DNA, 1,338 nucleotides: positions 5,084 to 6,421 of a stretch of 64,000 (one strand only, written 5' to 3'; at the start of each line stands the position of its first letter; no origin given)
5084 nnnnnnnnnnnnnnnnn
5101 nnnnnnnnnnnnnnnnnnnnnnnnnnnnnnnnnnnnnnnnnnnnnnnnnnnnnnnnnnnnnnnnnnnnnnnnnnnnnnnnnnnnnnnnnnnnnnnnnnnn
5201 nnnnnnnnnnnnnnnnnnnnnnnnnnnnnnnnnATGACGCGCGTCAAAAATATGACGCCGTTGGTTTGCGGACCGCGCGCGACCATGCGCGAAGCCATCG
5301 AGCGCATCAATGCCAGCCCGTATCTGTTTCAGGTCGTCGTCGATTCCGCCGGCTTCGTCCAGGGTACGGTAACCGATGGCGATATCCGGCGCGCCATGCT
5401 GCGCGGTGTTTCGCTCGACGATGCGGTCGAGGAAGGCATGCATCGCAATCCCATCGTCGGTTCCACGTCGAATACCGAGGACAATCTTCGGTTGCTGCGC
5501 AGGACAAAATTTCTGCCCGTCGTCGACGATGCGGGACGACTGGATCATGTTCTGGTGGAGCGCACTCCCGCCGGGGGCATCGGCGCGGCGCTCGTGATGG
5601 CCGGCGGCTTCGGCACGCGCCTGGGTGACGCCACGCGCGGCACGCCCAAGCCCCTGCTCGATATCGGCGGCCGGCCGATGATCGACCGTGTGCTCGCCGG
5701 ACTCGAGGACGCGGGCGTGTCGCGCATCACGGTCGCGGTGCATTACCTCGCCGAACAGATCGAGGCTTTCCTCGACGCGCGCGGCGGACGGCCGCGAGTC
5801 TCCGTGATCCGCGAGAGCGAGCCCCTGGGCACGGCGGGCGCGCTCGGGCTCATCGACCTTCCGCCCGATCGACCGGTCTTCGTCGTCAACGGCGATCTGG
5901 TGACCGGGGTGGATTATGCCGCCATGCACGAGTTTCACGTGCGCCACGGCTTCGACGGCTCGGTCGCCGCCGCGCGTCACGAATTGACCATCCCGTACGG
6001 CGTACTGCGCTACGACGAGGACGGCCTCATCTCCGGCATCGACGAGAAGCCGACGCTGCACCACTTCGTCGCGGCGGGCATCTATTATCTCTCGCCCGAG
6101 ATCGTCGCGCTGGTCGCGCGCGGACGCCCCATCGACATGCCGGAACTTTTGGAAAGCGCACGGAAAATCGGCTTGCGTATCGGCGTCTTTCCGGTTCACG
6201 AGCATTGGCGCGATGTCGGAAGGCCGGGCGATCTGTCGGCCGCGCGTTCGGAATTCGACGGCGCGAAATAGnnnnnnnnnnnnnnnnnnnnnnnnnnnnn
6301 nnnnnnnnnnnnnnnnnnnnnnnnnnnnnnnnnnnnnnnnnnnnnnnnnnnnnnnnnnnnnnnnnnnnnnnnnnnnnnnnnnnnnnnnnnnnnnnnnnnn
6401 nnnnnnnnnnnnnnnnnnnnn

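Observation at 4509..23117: Legionaminic-acid-type (GDP-dependent) nonulosonic acid pathway in a high-GC alphaproteobacterial-like glycan locus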

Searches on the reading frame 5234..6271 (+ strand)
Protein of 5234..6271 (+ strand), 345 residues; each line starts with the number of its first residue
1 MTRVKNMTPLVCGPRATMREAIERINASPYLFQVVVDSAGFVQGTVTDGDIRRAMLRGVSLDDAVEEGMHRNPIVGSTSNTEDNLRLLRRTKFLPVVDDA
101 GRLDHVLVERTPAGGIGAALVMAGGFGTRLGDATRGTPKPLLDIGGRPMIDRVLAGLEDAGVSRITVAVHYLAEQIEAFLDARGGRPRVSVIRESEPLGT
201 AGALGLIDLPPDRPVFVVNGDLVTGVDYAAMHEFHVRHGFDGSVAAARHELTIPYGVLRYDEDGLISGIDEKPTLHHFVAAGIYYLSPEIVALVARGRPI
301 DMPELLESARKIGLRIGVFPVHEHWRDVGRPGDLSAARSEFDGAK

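Call 5: search_protein_families(library=ncbifam, proteins=[window:5234-6271:+], max_evalue=0.001)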
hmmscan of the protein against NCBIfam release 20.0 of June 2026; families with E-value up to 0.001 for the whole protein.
window:5234-6271:+ (345 aa): 34 families (the best 25 are shown)
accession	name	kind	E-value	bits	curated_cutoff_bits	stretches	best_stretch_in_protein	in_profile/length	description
TIGR03992.1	Arch_glmU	subfamily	6.7e-30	104.2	292.1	1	119-338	3-224/393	bifunctional sugar-1-phosphate nucleotidylyltransferase/acetyltransferase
NF052502.1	man1P_GTase_Rv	exception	7.4e-27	94.1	440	1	119-337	3-226/352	mannose-1-phosphate guanylyltransferase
NF041313.1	UDPGP_AglF_Halo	equivalog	2.3e-19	69.8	400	1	119-333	3-226/234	UTP--glucose-1-phosphate uridylyltransferase AglF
NF045761.1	NAMPUrTaseMurU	equivalog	8.5e-19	68.3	250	1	119-337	3-223/226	N-acetylmuramate alpha-1-phosphate uridylyltransferase MurU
NF045697.1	MurNAcPUrMurU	equivalog_domain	5e-18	65.3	370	1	120-336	1-223/229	N-acetylmuramate alpha-1-phosphate uridylyltransferase MurU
NF049965.1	GlMnHpPGnyltfHddC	equivalog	2.3e-17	63.4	300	1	119-334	3-214/221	D-glycero-D-manno-heptose 1-phosphate guanosyltransferase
NF041173.1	Sug_nt_acttase_Thmprot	equivalog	2.1e-16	59.9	600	1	119-334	3-220/405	bifunctional sugar-1-phosphate nucleotidylyltransferase/acetyltransferase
TIGR02623.1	G1P_cyt_trans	equivalog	7e-13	48.6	300.25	1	119-180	3-64/255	glucose-1-phosphate cytidylyltransferase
TIGR01208.1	rmlA_long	equivalog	1.4e-12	47.2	320.25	1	119-337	2-230/353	glucose-1-phosphate thymidylyltransferase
NF001947.0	PRK00725.1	subfamily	4.7e-12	45.4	470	1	118-176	18-77/426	glucose-1-phosphate adenylyltransferase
TIGR02091.1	glgC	equivalog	3.1e-11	43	424.9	1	119-181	3-66/364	glucose-1-phosphate adenylyltransferase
NF002023.0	PRK00844.1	subfamily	3.3e-11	42.7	458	2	119-179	9-70/408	glucose-1-phosphate adenylyltransferase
NF003670.0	PRK05293.1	equivalog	3.6e-11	42.6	470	1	119-180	7-69/382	glucose-1-phosphate adenylyltransferase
NF010932.0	PRK14352.1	equivalog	5.4e-10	38.5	611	1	118-272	8-163/488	bifunctional UDP-N-acetylglucosamine diphosphorylase/glucosamine-1-phosphate N-acetyltransferase GlmU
TIGR00454.1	TIGR00454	hypoth_equivalog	1.3e-09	38.2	174.7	1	119-183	3-63/183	TIGR00454 family protein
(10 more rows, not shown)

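Call 45: find_related_loci(query=window:5234-6271:+, collection=genome_contigs, flank=10000)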
Query window:5234-6271:+ (345 aa) in genome_contigs; peptide patterns used: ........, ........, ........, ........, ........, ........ (x = any residue, [..] = any of these).
468 stretches matched a pattern; 43 encode a relative of the query (tblastn E <= 1e-3); 43 distinct loci.
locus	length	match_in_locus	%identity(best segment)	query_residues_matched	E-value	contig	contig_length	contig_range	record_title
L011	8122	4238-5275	86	1-345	0e+0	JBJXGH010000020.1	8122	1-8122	MAG: Alphaproteobacteria bacterium isolate F1F2.bin.332 k127_1117149, whole genome shotgun sequence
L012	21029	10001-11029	54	1-337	2e-116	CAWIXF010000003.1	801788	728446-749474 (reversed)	MAG: uncultured Alphaproteobacteria bacterium isolate MFD05684.bin.1.38 genome assembly, contig: contig_11079, whole gen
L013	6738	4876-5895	43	4-337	1e-84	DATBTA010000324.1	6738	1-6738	MAG TPA_asm: Pseudolabrys sp. isolate SMAG_U4171 k141_1428406, whole genome shotgun sequence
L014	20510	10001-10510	32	119-286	3e-20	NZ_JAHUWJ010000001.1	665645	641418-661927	Chitinophaga sp. sic0106 NODE_1_length_665645_cov_40.266236, whole genome shotgun sequence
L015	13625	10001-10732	21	119-341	8e-12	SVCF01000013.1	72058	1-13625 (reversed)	MAG: Clostridium butyricum isolate SIG247 NODE_213_length_72058_cov_579.688918, whole genome shotgun sequence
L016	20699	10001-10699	26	119-341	5e-10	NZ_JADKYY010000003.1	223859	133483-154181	Planobacterium oryzisoli strain GCR5 contig3, whole genome shotgun sequence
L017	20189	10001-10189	41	119-181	3e-8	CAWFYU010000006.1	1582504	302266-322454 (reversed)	MAG: Ilumatobacteraceae bacterium isolate MFD04651.bin.1.223 genome assembly, contig: contig_1686, whole genome shotgun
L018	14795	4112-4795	28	121-339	1e-7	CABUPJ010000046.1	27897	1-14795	MAG TPA_asm: uncultured Porphyromonadaceae bacterium isolate MGYG-HGUT-04213 genome assembly, contig: GUT_GENOME259797_4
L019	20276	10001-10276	46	133-224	3e-7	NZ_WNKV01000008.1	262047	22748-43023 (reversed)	Rhodoplanes serenus strain DSM 18633 NODE_8_length_262047_cov_36.2967, whole genome shotgun sequence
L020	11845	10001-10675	32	133-338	3e-7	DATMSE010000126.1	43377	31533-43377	MAG TPA_asm: Xanthobacteraceae bacterium isolate SMAG_U12977 k141_59996, whole genome shotgun sequence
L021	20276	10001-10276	46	133-224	3e-7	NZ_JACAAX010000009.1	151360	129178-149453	MAG: Rhodoplanes sp. isolate Cfx2-03 MAG3_9, whole genome shotgun sequence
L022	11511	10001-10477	27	120-271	8e-7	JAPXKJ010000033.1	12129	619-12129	MAG: Bacillota bacterium isolate binned_ad_5.108 NODE_5510_length_12129_cov_80.733378, whole genome shotgun sequence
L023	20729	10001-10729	25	120-340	2e-6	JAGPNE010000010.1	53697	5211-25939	MAG: Candidatus Fermentithermobacillaceae bacterium isolate Gw_SlDig_bin_271 Gw_SlDig_791_length_53697_cov_104.002613, w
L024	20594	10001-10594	23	119-291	3e-11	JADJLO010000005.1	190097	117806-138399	MAG: Acidobacteria bacterium isolate EsbW_18-Q3-R4-48_BAT3C.194 tig00006207-10-1910120, whole genome shotgun sequence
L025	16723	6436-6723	41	128-224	6e-6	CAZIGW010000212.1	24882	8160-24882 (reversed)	MAG TPA_asm: uncultured Hyphomicrobiales bacterium isolate binchicken_co84_405 genome assembly, contig: k141_297141, who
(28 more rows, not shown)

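Call 79: search_protein_families(library=pfam, proteins=[window:5234-6271:+], max_evalue=0.001)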
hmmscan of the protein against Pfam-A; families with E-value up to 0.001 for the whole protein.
window:5234-6271:+ (345 aa): 4 families
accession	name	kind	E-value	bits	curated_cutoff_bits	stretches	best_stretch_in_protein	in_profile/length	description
PF00483.29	NTP_transferase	-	2.2e-27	96.7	21.2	1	119-338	2-239/245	Nucleotidyl transferase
PF12804.13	NTP_transf_3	-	2.1e-13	51.2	27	1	119-248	1-124/160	MobA-like NTP transferase domain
PF00571.33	CBS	-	6.8e-08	33.2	24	1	9-56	9-56/57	CBS domain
PF01128.25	IspD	-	0.00018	21.8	27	1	119-180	3-63/221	2-C-methyl-D-erythritol 4-phosphate cytidylyltransferase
